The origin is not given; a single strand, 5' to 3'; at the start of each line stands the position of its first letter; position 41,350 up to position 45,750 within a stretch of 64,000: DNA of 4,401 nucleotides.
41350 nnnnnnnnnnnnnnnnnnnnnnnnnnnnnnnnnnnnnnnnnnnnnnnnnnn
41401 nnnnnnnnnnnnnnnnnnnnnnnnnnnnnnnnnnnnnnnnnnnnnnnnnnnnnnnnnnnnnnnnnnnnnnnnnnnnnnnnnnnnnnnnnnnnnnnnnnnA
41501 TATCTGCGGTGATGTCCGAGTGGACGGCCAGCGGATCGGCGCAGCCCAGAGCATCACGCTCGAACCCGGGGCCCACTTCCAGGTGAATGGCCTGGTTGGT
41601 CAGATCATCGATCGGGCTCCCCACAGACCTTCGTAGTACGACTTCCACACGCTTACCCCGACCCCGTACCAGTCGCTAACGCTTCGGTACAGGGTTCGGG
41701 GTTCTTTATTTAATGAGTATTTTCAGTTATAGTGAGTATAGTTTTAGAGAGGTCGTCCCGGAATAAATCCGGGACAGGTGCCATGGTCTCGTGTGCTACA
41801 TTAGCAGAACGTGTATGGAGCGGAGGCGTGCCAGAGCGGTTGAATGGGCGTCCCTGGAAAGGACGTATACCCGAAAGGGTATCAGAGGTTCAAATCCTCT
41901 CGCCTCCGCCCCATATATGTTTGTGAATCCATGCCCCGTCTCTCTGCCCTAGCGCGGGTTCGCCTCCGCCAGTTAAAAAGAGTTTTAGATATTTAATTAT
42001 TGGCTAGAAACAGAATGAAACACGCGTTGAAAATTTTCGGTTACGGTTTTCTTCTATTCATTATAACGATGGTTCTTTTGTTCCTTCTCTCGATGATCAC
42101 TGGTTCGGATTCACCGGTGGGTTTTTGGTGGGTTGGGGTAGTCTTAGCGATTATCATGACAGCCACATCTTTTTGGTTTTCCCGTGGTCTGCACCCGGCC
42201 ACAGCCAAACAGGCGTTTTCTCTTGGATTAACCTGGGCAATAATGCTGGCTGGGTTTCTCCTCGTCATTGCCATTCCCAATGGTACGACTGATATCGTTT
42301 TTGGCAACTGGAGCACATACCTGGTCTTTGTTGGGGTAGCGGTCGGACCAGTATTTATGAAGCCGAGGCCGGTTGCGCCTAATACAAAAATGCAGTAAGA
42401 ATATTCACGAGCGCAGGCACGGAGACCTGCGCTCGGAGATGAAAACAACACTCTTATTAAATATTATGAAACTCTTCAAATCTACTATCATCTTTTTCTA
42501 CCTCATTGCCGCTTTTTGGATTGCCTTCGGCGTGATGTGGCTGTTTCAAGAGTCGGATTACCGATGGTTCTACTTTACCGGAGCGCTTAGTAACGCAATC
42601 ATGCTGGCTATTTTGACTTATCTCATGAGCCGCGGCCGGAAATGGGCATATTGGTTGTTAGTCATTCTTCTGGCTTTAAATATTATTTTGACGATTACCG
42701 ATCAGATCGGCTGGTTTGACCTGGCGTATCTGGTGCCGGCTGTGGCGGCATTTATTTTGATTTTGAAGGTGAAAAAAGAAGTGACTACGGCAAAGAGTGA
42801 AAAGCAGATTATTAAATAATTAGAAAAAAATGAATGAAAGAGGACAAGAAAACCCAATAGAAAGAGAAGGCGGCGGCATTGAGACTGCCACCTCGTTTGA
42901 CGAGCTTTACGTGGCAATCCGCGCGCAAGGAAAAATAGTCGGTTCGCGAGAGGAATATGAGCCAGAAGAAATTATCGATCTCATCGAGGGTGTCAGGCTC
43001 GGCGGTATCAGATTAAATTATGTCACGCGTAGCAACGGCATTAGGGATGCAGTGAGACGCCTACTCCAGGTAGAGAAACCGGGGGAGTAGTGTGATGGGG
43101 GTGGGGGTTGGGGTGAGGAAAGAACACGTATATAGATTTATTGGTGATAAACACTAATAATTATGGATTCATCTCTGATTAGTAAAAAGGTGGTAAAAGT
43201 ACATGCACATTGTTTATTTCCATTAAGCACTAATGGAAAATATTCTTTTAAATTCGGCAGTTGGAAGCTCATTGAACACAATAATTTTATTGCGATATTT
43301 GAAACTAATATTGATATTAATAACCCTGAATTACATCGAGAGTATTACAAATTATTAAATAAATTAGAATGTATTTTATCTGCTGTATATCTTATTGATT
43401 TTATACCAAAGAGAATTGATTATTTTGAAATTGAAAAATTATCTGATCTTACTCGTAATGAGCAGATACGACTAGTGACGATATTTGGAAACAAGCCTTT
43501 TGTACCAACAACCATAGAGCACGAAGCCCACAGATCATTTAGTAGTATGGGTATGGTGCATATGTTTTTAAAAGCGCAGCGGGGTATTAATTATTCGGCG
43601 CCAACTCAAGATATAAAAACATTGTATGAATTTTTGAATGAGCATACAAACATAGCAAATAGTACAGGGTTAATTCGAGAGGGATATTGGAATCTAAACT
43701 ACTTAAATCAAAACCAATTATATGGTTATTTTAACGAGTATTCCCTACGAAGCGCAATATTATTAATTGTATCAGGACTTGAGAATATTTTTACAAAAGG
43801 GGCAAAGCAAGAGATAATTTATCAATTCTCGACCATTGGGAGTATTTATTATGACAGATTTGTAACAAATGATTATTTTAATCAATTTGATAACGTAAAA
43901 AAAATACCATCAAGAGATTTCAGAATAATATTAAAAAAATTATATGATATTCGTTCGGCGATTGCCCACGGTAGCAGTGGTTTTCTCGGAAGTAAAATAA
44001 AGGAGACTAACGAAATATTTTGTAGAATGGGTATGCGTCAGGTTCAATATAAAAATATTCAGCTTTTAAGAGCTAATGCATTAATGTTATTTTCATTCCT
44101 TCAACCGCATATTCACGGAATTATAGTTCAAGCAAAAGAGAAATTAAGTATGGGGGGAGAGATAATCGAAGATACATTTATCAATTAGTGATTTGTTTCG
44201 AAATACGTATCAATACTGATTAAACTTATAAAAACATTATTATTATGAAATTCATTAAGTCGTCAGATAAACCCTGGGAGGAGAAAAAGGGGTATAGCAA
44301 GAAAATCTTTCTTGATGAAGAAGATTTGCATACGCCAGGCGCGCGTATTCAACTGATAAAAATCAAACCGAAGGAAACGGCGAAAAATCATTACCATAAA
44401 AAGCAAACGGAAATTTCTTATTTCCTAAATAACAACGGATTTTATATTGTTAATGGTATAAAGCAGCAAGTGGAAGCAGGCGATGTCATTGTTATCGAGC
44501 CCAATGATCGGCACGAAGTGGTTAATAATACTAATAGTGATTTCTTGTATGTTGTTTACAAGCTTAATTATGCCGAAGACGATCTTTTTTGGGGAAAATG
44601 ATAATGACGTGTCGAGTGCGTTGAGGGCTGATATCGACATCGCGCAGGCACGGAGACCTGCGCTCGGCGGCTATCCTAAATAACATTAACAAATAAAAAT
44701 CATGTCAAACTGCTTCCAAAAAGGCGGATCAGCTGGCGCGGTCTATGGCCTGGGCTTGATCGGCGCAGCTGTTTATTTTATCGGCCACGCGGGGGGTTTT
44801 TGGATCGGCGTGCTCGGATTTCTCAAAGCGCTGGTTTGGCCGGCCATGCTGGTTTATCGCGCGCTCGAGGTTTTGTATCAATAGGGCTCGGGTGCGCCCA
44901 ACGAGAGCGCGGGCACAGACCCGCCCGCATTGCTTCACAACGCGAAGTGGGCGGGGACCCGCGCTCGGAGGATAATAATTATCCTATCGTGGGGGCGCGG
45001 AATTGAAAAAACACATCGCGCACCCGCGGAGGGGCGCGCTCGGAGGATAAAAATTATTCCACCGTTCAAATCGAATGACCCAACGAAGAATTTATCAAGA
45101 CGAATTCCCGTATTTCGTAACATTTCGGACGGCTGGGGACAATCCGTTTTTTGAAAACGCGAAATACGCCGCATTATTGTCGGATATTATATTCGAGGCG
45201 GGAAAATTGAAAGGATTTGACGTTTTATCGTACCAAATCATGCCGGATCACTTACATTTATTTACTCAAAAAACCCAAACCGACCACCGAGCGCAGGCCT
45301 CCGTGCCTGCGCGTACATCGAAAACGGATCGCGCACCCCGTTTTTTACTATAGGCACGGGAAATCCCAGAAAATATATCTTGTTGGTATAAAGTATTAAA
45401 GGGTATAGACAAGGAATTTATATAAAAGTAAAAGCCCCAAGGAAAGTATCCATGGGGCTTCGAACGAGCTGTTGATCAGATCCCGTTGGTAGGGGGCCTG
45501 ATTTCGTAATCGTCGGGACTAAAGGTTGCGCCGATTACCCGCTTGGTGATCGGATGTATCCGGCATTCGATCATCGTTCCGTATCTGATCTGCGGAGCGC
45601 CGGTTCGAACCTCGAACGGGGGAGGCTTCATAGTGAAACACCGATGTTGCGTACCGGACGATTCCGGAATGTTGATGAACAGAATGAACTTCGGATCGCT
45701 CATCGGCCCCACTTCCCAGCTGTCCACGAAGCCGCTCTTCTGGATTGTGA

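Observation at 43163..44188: AT-rich HEPN-motif (R-x4-H) abortive-infection-like gene in an accessory island downstream of tRNA-Ser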

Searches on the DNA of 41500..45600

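Call 93: search_rna_families(source=window, start=41500, end=45600, threshold=evalue, max_evalue=0.1)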
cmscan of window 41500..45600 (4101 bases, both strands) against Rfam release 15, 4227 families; matches with E-value up to 0.1: 1.
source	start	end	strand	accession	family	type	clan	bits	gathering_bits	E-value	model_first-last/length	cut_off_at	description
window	41822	41908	+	RF00005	tRNA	Gene; tRNA;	CL00001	54.2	29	4.5e-10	1-71/71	no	tRNA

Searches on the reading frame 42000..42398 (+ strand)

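Call 4: search_protein_families(library=pfam, proteins=[window:42000-42398:+], max_evalue=1)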
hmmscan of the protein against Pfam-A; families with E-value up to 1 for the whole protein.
window:42000-42398:+ (132 aa): 7 families
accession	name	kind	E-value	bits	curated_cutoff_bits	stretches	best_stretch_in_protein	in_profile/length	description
PF19853.4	DUF6328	-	0.0063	17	26.3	0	82-126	28-72/142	Family of unknown function (DUF6328)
PF19053.6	EccD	-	0.024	14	30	1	18-104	5-92/339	EccD-like transmembrane domain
PF14150.11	YesK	-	0.042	14.5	25.2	1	42-87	1-45/81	YesK-like protein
PF02592.20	Vut_1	-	0.064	14.1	27.2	1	16-87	3-74/152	Putative vitamin uptake transporter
PF15158.11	TMEM249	-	0.22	11.7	25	1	7-87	30-110/184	Cation channel sperm-associated auxiliary subunit TMEM249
PF08006.16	HAAS_TM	-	0.25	11.9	28.3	1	10-109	20-114/117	HAAS transmembrane region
PF17093.10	PBP_N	-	0.31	11.6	30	1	65-100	72-107/138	Penicillin-binding protein N-terminus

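Call 5: search_protein_families(library=padloc, proteins=[window:42000-42398:+], max_evalue=1)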
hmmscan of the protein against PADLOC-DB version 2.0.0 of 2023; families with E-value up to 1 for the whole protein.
window:42000-42398:+ (132 aa): 0 families

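Call 6: search_protein_families(library=ncbifam, proteins=[window:42000-42398:+], max_evalue=1)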
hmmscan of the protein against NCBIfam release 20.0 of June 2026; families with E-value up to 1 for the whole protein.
window:42000-42398:+ (132 aa): 2 families
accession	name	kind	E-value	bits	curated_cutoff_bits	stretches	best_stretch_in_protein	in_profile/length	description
NF053812.1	Ssi4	equivalog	0.16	11.9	240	1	19-118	59-153/189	immunity protein Sip4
NF038247.1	memb_stab_MspA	equivalog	0.74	10.3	70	1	19-54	29-64/102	membrane stabilizing protein MspA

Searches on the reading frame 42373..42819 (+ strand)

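Call 4: search_protein_families(library=pfam, proteins=[window:42373-42819:+], max_evalue=1)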
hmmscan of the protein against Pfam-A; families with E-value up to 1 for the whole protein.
window:42373-42819:+ (148 aa): 3 families
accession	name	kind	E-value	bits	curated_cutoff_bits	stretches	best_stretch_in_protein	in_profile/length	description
PF09900.14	DUF2127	-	0.16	12.6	24.3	1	64-131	67-137/140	Predicted membrane protein (DUF2127)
PF10325.15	7TM_GPCR_Srz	-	0.18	11.6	22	1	24-103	30-104/265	Serpentine type 7TM GPCR chemoreceptor Srz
PF09843.14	DUF2070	-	0.34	9.6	30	1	34-133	72-170/561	Predicted membrane protein (DUF2070)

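Call 5: search_protein_families(library=padloc, proteins=[window:42373-42819:+], max_evalue=1)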
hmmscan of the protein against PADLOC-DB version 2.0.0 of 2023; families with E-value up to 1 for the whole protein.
window:42373-42819:+ (148 aa): 0 families

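Call 6: search_protein_families(library=ncbifam, proteins=[window:42373-42819:+], max_evalue=1)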
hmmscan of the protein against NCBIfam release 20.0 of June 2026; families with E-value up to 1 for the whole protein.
window:42373-42819:+ (148 aa): 1 family
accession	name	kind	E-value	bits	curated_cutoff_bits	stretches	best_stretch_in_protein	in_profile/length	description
NF002821.0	PRK02983.1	equivalog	0.032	12.2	742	1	14-111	8-104/1102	bifunctional lysylphosphatidylglycerol synthetase/lysine--tRNA ligase LysX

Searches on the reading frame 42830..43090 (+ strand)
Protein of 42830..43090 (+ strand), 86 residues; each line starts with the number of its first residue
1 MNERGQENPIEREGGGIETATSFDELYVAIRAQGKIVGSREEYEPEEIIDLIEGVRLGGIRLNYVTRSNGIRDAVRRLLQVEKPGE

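Call 4: search_protein_families(library=pfam, proteins=[window:42830-43090:+], max_evalue=1)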
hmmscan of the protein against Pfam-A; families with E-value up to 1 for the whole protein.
window:42830-43090:+ (86 aa): 1 family
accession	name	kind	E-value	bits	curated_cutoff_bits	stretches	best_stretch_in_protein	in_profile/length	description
PF22750.1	Sol_i_2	-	0.019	15.4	26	1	13-53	5-45/90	Ant venom allergen Sol i 2 family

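Call 5: search_protein_families(library=padloc, proteins=[window:42830-43090:+], max_evalue=1)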
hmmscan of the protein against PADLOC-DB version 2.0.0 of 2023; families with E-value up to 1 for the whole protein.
window:42830-43090:+ (86 aa): 0 families

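Call 6: search_protein_families(library=ncbifam, proteins=[window:42830-43090:+], max_evalue=1)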
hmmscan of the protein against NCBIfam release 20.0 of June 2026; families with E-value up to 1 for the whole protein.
window:42830-43090:+ (86 aa): 2 families
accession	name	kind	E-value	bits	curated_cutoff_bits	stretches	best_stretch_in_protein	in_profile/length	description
NF053762.1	aCcr1_fam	equivalog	0.043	13.7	60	1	63-79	22-38/38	aCcr1 family cell cycle regulator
NF000050.2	AAC_6p_A29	exception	0.088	12.6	250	1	23-80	42-98/131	aminoglycoside 6'-N-acetyltransferase AAC(6')-29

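Call 114: search_solved_structures(query=window:42830-43087:+, max_evalue=1)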
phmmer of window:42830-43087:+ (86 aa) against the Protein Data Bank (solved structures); distinct sequences matched with E-value up to 1: 3.
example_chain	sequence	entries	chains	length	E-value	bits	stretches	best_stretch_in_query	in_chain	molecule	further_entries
8yq1_A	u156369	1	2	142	0.17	15.4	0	22-63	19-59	Fibroblast growth factor 10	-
1nun_A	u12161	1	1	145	0.18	15.3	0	21-63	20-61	Fibroblast growth factor-10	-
5vqb_A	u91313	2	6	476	0.42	14.1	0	29-86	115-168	Rifampin monooxygenase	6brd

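Call 115: search_protein_families(library=phrogs, proteins=[window:42830-43087:+], max_evalue=0.01)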
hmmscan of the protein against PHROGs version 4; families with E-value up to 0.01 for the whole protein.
window:42830-43087:+ (86 aa): 0 families

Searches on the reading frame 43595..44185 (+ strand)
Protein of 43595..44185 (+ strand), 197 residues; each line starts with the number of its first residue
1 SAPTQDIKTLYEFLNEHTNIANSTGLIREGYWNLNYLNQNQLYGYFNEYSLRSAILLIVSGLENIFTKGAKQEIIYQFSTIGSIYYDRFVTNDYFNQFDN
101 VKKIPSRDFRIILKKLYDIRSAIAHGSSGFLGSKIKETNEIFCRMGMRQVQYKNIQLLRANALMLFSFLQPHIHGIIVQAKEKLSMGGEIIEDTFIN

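Call 40: search_solved_structures(query=A3, max_evalue=10, show_alignments=3)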
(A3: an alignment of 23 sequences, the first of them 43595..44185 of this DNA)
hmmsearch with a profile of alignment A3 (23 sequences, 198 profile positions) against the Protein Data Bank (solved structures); distinct sequences matched with E-value up to 10: 13.
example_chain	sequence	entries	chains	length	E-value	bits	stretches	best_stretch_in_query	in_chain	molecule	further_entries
6wqn_K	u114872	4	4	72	0.2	14.3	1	100-156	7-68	50S ribosomal protein L29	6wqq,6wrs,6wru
5ngm_AW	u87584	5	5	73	0.2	14.3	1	101-156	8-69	50S ribosomal protein L29 | Large ribosomal subunit protein uL29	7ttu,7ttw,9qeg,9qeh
4wce_V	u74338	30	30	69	0.29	13.8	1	105-156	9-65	50S ribosomal protein L29 | Large ribosomal subunit protein uL29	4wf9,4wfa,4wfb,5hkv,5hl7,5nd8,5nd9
6fxc_AW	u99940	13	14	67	0.35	13.5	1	105-154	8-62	50S ribosomal protein L29 | Large ribosomal subunit protein uL29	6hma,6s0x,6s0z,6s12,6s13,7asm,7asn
9blr_B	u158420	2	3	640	0.38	13.4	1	10-62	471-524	Amiloride-sensitive sodium channel subunit beta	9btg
6wth_B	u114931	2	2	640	0.38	13.4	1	10-62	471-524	Amiloride-sensitive sodium channel subunit beta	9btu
3j3v_X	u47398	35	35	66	0.4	13.3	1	109-151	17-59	50S ribosomal protein L29 | 50S ribosomal protein uL29 | Large ribosomal subunit protein uL29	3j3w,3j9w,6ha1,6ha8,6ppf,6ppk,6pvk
5njt_v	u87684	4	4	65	0.43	13.2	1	109-151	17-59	50S ribosomal protein L29 | Large ribosomal subunit protein uL29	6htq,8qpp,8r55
5li0_1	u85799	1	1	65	0.45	13.1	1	105-151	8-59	50S ribosomal protein L29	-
7nhn_2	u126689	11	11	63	0.55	12.9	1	108-146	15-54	50S ribosomal protein L29 | Large ribosomal subunit protein uL29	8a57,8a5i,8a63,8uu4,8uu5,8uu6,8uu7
5tcu_LB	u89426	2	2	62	0.58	12.8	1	108-151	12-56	50S ribosomal protein L29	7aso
1ryu_A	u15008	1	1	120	0.77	12.4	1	127-170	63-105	SWI/SNF-related, matrix-associated, actin-dependent regulator of chromatin subfamily F mem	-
5t7v_LB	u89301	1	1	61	0.79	12.4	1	103-146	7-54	50S ribosomal protein L29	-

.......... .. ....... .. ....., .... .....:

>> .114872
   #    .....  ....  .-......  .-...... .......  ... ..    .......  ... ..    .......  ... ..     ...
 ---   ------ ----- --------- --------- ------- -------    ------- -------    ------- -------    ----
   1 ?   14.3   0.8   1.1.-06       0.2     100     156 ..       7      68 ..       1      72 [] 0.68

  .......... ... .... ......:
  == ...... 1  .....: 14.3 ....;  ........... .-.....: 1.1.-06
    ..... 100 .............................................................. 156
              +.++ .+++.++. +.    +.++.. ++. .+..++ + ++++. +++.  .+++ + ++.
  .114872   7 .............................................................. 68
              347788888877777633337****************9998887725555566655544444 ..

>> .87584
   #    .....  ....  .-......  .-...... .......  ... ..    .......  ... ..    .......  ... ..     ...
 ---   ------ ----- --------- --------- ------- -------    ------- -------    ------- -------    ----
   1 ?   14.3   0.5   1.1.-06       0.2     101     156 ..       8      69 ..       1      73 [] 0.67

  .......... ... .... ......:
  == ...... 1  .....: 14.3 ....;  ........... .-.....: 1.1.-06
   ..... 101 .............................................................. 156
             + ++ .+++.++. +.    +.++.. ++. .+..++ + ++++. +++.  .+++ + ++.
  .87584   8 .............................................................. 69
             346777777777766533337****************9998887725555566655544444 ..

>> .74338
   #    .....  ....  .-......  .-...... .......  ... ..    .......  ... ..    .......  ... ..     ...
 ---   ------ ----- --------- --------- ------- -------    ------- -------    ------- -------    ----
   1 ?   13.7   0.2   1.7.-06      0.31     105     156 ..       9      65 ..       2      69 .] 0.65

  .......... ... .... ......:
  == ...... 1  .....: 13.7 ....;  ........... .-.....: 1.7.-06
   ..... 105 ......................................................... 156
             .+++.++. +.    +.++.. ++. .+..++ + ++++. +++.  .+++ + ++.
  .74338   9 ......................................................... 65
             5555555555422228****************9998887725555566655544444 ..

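Call 42: predict_structure(alignment_id=A3)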
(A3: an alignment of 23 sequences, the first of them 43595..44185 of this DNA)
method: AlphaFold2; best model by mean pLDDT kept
length: 197 residues; sequences in the alignment: 23
mean_pLDDT: 90.3   pTM: 0.88
mean pLDDT of the five models: 90.3, 89.3, 88.1, 87.0, 86.8
residues with pLDDT >= 90: 134; 70-90: 55; 50-70: 8; < 50: 0
segments of 3 or more residues with pLDDT < 50: none
pLDDT, mean of each block of 10 residues (from residue 1): 88 95 98 94 87 96 92 93 97 93 94 94 83 81 72 82 92 96 92 86
secondary structure, 60 per line:
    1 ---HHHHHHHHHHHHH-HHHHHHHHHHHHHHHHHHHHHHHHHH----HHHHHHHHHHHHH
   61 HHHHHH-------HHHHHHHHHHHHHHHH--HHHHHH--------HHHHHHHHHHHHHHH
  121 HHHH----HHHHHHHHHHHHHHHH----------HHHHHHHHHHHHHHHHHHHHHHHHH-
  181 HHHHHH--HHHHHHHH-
elements in order: H4-16 H18-43 H48-66 H74-89 H92-97 H106-124 H129-144 H155-179 H181-186 H189-196

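Call 45: fold_search(model_id=the predicted structure, library=pdb)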
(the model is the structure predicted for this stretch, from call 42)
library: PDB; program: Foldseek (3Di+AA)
matches with E <= 10: 291; with E <= 0.001: 0
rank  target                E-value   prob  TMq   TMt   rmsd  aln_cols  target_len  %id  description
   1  8oyy_B                9.0e-01  0.08  0.17  0.16  18.7       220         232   10  De novo designed soluble GPCR-like fold GLF_32 (released 2023-10-18)
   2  1key_B                9.5e-01  0.10  0.20  0.18  19.2       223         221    8  Crystal Structure of Mouse Testis/Brain RNA-binding Protein (TB-RBP) (released 2002-07-03)
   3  9dze_a                1.0e+00  0.13  0.23  0.17  18.2       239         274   10  Computationally Designed Bifaceted Protein Nanomaterial pD5-14 (released 2024-10-30)
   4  7zjj                  1.0e+00  0.10  0.21  0.20  17.5       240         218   10  CspZ (BbCRASP-2) from Borrelia burgdorferi strain B379 (released 2023-04-19)
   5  3pja_G                1.0e+00  0.12  0.22  0.21  18.7       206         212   11  Crystal structure of human C3PO complex (released 2011-05-11)
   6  1key_D                1.2e+00  0.09  0.20  0.19  19.4       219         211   11  Crystal Structure of Mouse Testis/Brain RNA-binding Protein (TB-RBP) (released 2002-07-03)
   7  3pja_J                1.2e+00  0.08  0.19  0.18  17.2       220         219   10  Crystal structure of human C3PO complex (released 2011-05-11)
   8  7ajl_AAA              1.3e+00  0.05  0.17  0.13  22.9       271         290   10  Cyrstal structure of CYRI-B/Fam49B (released 2020-11-18)
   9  8paq_B                1.4e+00  0.09  0.21  0.24  16.3       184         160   14  Structure of the small subunit of the laccase-like Nlac protein from Pleurotus eryngii (released 2024-02-07)
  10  8oyy_A                1.4e+00  0.07  0.17  0.16  18.6       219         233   10  De novo designed soluble GPCR-like fold GLF_32 (released 2023-10-18)
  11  9dze_f                1.5e+00  0.10  0.23  0.17  18.8       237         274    9  Computationally Designed Bifaceted Protein Nanomaterial pD5-14 (released 2024-10-30)
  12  3pja_K                1.5e+00  0.08  0.20  0.18  18.7       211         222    9  Crystal structure of human C3PO complex (released 2011-05-11)
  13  7xsj_B                1.5e+00  0.07  0.18  0.16  18.4       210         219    8  The structure of the Mint1/Munc18-1/syntaxin-1 complex (released 2022-11-16)
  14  8at2_D                1.6e+00  0.12  0.24  0.17  22.4       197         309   14  Structure of the augmin TIII subcomplex (released 2022-09-28)
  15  5jr9_C                1.6e+00  0.08  0.18  0.20  17.3       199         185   14  Crystal structure of apo-NeC3PO (released 2016-09-28)
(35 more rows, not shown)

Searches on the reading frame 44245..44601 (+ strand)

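Call 4: search_protein_families(library=pfam, proteins=[window:44245-44601:+], max_evalue=1)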
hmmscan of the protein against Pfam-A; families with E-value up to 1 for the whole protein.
window:44245-44601:+ (118 aa): 8 families
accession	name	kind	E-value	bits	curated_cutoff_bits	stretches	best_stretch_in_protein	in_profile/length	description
PF07883.17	Cupin_2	-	1.9e-11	44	27.2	1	37-103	2-67/70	Cupin domain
PF02311.25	AraC_binding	-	0.0011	19.2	21.1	1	47-108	17-77/135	AraC-like ligand binding domain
PF06249.18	EutQ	-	0.0012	19.1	21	1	52-110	93-151/152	Ethanolamine utilisation protein EutQ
PF25380.1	PH_25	-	0.0012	19.1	27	1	32-84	40-92/120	Fungal PH-like domain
PF00190.28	Cupin_1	-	0.0036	17.3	22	1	28-108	28-116/151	Cupin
PF24635.1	DUF7632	-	0.013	15.9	27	1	36-87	15-66/95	Domain of unknown function (DUF7632)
PF03079.20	ARD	-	0.06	14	27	1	46-91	85-134/157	ARD/ARD' family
PF17954.7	Pirin_C_2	-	0.07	13.8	22.9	1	34-101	19-82/86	Quercetinase C-terminal cupin domain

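Call 5: search_protein_families(library=padloc, proteins=[window:44245-44601:+], max_evalue=1)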
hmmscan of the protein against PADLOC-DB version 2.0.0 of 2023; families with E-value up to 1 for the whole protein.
window:44245-44601:+ (118 aa): 0 families

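Call 6: search_protein_families(library=ncbifam, proteins=[window:44245-44601:+], max_evalue=1)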
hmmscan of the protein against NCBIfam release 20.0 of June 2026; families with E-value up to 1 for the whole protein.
window:44245-44601:+ (118 aa): 9 families
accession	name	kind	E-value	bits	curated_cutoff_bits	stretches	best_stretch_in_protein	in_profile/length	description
NF049978.1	AminoSalDhMabB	equivalog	1.1e-05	25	650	1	29-104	247-319/351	5-aminosalicylate 1,2-dioxygenase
NF010026.0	PRK13501.1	equivalog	0.00053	19.2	363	1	35-92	20-76/290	HTH-type transcriptional activator RhaR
TIGR03404.1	bicupin_oxalic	subfamily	0.0031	16.6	254.2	1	36-105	248-323/367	bicupin, oxalate decarboxylase family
TIGR02272.1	gentisate_1_2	equivalog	0.0056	15.7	442.1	1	35-101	86-150/336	gentisate 1,2-dioxygenase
NF010028.0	PRK13503.1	equivalog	0.0072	15.8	288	1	39-106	21-87/278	HTH-type transcriptional activator RhaS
TIGR01687.1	moaD_arch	subfamily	0.039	14.4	49.5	1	42-86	39-83/88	MoaD family protein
NF049940.1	MandnitrLy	equivalog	0.04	13.7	140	1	26-90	26-92/130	(R)-mandelonitrile lyase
NF010027.0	PRK13502.1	equivalog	0.068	12.6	384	1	37-95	22-79/282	HTH-type transcriptional activator RhaR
NF010025.2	PRK13500.1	equivalog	0.14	11.7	525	1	36-96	21-80/282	HTH-type transcriptional activator RhaR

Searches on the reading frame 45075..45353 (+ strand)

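Call 4: search_protein_families(library=pfam, proteins=[window:45075-45353:+], max_evalue=1)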
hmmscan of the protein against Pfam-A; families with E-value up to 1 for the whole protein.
window:45075-45353:+ (92 aa): 1 family
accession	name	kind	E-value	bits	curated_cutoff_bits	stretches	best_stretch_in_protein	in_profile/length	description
PF01797.21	Y1_Tnp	-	0.00063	20.3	23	1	18-66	12-59/121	Transposase IS200 like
